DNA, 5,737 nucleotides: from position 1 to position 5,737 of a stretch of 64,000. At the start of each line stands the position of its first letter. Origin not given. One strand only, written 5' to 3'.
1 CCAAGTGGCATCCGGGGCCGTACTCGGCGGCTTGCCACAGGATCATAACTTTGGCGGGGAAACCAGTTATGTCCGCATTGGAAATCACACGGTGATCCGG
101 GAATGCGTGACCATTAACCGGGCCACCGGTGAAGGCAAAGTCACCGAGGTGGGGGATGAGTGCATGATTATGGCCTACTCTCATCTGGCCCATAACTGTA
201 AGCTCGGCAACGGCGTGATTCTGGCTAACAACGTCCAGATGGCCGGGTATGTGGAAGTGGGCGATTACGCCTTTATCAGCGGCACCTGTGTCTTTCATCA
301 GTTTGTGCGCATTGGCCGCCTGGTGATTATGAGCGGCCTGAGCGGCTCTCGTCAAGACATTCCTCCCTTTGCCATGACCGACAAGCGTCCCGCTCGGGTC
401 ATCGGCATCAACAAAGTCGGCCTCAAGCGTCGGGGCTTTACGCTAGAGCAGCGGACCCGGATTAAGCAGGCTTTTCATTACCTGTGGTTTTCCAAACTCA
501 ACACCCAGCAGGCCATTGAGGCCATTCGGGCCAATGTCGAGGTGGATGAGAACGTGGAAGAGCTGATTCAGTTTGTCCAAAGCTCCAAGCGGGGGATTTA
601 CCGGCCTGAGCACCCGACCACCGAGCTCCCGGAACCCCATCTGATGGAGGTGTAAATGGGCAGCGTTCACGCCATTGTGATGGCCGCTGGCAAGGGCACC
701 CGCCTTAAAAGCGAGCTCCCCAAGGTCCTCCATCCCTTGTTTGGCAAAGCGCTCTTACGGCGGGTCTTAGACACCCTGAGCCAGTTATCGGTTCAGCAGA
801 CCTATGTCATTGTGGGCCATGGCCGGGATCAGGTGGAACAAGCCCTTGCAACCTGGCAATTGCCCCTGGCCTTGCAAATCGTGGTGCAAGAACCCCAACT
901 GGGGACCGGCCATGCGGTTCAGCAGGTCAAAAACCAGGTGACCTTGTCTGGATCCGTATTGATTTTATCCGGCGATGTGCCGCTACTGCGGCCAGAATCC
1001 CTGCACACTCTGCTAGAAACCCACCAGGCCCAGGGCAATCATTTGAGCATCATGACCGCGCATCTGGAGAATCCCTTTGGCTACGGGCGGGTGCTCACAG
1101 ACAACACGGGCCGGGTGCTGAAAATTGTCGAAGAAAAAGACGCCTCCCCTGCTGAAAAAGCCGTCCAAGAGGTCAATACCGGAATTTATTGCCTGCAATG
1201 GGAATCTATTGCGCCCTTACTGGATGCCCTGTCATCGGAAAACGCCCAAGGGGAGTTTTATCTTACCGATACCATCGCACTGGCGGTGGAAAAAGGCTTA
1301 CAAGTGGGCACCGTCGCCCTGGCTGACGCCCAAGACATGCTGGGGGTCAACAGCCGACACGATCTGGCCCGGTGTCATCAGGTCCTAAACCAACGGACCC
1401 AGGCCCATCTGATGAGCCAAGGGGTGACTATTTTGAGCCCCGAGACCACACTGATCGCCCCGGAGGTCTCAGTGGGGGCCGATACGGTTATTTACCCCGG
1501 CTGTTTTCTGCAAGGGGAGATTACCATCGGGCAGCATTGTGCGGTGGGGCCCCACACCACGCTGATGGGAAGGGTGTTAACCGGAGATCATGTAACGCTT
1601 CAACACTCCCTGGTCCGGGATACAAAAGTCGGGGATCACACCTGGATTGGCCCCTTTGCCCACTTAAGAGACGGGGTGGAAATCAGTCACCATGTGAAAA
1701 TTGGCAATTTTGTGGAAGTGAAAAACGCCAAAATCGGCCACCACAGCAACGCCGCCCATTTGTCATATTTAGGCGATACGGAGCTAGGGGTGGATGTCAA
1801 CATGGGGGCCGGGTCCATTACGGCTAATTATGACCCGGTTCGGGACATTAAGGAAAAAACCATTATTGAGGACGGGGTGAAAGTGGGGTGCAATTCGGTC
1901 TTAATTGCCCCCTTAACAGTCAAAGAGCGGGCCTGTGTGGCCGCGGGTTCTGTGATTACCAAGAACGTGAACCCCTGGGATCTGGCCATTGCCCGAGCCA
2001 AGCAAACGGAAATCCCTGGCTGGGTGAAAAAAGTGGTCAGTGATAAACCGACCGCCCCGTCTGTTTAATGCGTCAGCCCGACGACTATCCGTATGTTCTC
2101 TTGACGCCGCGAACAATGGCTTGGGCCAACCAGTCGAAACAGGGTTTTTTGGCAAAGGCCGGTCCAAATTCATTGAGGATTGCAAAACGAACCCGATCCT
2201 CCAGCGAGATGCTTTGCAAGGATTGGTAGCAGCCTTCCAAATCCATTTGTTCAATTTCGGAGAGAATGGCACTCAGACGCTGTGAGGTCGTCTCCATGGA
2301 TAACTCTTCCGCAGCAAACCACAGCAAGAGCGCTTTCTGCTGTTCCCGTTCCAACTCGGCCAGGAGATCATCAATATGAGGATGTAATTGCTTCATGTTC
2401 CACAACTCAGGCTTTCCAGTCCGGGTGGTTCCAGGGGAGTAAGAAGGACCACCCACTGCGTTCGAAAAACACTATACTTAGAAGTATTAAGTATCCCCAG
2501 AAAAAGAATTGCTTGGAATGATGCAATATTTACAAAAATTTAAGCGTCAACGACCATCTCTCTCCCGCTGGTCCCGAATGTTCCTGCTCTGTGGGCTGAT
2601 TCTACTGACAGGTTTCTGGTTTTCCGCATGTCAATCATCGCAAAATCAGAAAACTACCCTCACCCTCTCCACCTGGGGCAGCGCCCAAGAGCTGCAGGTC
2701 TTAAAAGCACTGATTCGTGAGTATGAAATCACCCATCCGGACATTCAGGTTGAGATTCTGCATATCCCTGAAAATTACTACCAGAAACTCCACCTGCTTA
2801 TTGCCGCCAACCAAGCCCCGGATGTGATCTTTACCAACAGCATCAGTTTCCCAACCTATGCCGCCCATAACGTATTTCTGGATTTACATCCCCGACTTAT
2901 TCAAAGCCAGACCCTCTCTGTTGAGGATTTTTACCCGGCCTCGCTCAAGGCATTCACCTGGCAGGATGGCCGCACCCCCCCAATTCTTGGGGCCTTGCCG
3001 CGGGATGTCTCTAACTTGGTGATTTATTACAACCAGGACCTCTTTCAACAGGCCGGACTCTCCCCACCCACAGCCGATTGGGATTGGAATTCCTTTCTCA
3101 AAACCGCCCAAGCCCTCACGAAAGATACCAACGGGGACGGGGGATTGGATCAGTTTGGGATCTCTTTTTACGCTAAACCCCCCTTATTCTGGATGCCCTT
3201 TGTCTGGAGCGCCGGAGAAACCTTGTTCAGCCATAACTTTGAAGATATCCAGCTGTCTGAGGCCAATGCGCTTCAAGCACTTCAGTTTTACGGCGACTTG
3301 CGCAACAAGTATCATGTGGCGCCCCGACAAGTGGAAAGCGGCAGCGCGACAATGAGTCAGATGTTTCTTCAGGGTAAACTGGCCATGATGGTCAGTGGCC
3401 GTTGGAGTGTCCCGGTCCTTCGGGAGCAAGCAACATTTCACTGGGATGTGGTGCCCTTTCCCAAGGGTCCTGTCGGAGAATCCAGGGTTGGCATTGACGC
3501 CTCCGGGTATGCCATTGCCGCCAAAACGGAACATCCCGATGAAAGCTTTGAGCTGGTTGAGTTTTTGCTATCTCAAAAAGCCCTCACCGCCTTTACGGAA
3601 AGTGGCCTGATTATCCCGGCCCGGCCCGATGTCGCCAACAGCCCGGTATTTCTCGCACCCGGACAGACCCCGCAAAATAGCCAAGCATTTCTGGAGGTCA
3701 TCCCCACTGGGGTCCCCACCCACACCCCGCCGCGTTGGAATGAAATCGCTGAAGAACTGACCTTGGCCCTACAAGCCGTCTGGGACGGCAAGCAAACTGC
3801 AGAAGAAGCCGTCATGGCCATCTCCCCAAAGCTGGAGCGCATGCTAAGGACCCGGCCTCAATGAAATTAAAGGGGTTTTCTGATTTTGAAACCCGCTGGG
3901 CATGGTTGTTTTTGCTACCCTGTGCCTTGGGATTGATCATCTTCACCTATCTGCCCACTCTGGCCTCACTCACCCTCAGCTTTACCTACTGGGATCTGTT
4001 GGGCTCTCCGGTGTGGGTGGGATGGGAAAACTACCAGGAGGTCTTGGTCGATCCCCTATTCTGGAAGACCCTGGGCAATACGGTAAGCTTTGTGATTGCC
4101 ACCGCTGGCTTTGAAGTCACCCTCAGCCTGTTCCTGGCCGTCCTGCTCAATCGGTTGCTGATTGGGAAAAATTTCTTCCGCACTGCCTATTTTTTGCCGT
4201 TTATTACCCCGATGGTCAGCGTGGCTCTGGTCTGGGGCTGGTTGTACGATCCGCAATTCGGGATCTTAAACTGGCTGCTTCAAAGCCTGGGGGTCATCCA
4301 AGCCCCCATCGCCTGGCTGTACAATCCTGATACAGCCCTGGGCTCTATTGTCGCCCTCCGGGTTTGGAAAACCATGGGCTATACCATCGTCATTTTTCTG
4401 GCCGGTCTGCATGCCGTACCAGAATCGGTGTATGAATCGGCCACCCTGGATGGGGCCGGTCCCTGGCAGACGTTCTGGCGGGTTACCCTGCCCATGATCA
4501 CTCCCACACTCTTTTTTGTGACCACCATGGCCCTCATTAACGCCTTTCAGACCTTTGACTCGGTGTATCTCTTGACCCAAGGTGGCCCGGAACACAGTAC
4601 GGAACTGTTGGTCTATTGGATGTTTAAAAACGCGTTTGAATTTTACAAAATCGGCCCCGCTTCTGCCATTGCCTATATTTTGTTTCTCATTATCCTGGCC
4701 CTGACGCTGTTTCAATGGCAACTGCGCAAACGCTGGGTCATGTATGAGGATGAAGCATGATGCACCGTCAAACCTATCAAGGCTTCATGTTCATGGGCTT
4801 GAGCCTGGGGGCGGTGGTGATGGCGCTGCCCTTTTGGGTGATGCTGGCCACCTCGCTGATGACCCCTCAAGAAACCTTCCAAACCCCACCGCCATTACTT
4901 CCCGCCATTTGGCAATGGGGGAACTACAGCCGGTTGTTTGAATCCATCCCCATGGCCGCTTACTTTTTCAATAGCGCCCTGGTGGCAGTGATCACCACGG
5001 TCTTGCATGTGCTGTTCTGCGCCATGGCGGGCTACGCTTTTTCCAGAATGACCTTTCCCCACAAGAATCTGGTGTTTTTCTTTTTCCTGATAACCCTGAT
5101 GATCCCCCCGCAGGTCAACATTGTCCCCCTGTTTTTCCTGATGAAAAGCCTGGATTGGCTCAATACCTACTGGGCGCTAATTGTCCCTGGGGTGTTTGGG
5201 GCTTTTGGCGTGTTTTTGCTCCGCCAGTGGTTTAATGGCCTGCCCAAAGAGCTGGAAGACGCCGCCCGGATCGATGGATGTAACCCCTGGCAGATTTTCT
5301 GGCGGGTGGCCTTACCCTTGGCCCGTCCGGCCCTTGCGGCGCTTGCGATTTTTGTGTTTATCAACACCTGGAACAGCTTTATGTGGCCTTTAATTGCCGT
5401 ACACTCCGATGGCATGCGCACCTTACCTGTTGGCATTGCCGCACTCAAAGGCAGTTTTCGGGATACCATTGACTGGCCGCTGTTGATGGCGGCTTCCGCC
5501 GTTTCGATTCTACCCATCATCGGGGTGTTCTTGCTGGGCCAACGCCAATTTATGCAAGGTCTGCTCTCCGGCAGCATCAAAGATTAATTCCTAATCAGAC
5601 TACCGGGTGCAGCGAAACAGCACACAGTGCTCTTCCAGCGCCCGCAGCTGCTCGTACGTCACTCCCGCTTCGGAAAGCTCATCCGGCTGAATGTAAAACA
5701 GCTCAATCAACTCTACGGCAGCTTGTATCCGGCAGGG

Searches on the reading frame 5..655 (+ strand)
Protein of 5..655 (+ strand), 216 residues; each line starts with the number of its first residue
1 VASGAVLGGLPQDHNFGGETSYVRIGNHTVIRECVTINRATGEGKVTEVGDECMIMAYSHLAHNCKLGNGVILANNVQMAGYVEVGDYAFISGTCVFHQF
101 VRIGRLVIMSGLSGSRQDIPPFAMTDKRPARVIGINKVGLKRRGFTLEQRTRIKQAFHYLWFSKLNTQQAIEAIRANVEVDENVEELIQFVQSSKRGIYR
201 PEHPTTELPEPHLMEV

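Call 27: search_protein_families(library=pfam, max_evalue=1e-8, proteins=[window:5-655:+])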
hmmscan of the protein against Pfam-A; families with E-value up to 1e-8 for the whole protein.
window:5-655:+ (216 aa): 2 families
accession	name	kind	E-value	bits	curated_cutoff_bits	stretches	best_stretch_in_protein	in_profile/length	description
PF13720.11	Acetyltransf_11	-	8.1e-26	90.7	24.5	1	118-198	1-81/82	Udp N-acetylglucosamine O-acyltransferase; Domain 2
PF00132.30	Hexapep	-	3.6e-15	55.3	27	1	47-78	2-33/36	Bacterial transferase hexapeptide (six repeats)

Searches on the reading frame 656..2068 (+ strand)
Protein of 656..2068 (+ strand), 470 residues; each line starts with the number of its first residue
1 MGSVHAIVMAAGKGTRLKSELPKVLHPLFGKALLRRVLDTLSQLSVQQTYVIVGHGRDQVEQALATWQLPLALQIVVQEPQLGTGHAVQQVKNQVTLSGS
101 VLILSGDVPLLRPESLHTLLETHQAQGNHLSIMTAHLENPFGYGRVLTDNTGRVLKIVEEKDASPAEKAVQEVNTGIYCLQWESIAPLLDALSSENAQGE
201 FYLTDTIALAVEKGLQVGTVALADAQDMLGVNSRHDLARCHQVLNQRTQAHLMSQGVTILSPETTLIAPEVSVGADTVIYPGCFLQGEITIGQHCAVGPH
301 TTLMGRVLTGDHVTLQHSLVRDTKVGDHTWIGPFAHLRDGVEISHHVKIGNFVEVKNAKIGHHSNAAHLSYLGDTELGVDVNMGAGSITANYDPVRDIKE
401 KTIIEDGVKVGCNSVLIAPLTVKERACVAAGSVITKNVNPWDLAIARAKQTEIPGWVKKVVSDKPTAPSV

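Call 27: search_protein_families(library=pfam, max_evalue=1e-8, proteins=[window:656-2068:+])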
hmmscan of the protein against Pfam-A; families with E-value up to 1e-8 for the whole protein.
window:656-2068:+ (470 aa): 5 families
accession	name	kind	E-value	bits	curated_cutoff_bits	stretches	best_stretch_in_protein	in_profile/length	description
PF00132.30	Hexapep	-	3.4e-22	77.6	27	0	322-357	1-36/36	Bacterial transferase hexapeptide (six repeats)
PF00483.29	NTP_transferase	-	1.3e-20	74.5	21.2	1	6-220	2-219/245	Nucleotidyl transferase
PF12804.13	NTP_transf_3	-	1.9e-19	70.8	27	1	6-135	1-123/160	MobA-like NTP transferase domain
PF25084.1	LbH_EIF2B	-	5.6e-09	36.4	54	0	263-354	14-104/105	EIF2B subunit epsilon LbH domain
PF01128.25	IspD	-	8.4e-09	35.9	27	0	4-125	1-119/221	2-C-methyl-D-erythritol 4-phosphate cytidylyltransferase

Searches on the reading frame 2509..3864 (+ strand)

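Call 27: search_protein_families(library=pfam, max_evalue=1e-8, proteins=[window:2509-3864:+])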
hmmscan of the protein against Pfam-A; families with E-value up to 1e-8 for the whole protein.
window:2509-3864:+ (451 aa): 2 families
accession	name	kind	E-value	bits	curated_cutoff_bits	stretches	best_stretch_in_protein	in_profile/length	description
PF01547.30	SBP_bac_1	-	2.2e-36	126.9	26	1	61-358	6-305/307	Bacterial extracellular solute-binding protein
PF13416.11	SBP_bac_8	-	1.9e-31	110.3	27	1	67-381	1-271/279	Bacterial extracellular solute-binding protein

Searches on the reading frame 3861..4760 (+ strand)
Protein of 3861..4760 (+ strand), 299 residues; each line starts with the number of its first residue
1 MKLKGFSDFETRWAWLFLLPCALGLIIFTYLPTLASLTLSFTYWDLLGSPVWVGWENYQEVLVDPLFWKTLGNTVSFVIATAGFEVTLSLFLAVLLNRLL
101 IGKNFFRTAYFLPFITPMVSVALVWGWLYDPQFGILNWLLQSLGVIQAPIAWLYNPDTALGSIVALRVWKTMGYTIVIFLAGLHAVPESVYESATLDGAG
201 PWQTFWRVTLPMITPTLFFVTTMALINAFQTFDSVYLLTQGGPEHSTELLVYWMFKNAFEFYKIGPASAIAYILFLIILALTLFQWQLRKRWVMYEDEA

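Call 27: search_protein_families(library=pfam, max_evalue=1e-8, proteins=[window:3861-4760:+])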
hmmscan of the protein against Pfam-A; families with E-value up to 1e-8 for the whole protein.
window:3861-4760:+ (299 aa): 1 family
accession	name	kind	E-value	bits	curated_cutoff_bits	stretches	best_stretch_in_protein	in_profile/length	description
PF00528.27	BPD_transp_1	-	7.6e-19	68.6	26.4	1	86-288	2-178/184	Binding-protein-dependent transport system inner membrane component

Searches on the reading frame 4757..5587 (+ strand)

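Call 27: search_protein_families(library=pfam, max_evalue=1e-8, proteins=[window:4757-5587:+])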
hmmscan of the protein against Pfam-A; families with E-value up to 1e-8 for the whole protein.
window:4757-5587:+ (276 aa): 1 family
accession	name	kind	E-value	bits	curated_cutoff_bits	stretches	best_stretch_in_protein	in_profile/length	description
PF00528.27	BPD_transp_1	-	7.1e-20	71.9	26.4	1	97-259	11-174/184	Binding-protein-dependent transport system inner membrane component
